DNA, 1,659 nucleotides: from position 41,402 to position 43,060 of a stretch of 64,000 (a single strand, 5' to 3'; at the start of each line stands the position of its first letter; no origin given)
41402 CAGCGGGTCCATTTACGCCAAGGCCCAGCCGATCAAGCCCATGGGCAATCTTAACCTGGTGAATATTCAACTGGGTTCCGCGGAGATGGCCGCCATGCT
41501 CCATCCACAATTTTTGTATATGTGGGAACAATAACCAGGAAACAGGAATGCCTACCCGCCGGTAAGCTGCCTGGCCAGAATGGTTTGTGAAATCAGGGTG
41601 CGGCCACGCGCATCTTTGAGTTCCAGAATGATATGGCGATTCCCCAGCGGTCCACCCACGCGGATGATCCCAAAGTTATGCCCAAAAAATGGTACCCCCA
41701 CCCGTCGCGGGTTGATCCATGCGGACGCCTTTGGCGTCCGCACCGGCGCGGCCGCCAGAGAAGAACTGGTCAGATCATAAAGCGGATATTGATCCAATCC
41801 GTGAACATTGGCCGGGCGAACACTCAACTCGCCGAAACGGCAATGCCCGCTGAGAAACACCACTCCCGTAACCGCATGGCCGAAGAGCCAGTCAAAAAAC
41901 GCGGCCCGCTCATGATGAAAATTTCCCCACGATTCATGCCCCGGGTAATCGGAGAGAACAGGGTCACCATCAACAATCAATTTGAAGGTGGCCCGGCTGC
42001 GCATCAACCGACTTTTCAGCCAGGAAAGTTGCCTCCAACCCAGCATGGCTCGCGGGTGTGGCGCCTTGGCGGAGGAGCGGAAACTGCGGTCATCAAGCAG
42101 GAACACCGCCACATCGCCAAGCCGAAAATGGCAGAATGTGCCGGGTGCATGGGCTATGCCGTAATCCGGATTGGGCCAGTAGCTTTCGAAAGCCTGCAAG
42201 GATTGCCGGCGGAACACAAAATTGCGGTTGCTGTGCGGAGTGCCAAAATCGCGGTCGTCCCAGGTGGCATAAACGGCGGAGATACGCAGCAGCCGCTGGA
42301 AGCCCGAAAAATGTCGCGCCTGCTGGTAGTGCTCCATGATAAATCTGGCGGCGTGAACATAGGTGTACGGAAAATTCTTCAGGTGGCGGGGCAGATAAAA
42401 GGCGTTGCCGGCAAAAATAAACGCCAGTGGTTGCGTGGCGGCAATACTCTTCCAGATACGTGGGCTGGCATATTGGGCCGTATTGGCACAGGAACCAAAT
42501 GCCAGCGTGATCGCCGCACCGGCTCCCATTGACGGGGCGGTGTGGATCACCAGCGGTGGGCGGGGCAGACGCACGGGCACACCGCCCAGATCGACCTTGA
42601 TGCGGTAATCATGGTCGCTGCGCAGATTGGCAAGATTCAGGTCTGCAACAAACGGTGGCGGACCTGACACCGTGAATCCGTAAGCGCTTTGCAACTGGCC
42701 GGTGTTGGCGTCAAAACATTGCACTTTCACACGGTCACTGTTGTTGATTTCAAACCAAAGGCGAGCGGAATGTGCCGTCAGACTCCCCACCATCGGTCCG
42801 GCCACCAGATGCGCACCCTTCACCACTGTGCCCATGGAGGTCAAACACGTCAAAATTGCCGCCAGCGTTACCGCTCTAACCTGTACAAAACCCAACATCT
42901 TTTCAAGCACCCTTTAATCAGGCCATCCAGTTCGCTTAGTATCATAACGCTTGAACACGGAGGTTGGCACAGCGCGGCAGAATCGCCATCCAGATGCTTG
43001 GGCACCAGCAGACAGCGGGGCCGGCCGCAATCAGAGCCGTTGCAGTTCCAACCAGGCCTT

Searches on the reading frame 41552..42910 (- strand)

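Call 74: search_protein_families(library=pfam, proteins=[window:41552-42910:-], max_evalue=0.001)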
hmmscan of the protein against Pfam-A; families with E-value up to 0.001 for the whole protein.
window:41552-42910:- (452 aa): 2 families
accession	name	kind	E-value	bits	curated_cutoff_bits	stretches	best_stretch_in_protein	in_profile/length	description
PF09423.15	PhoD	-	2.5e-12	47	27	1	137-355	2-261/343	PhoD-like phosphatase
PF25077.1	DUF7800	-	1.9e-06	28.4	27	1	33-113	2-76/89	Domain of unknown function (DUF7800)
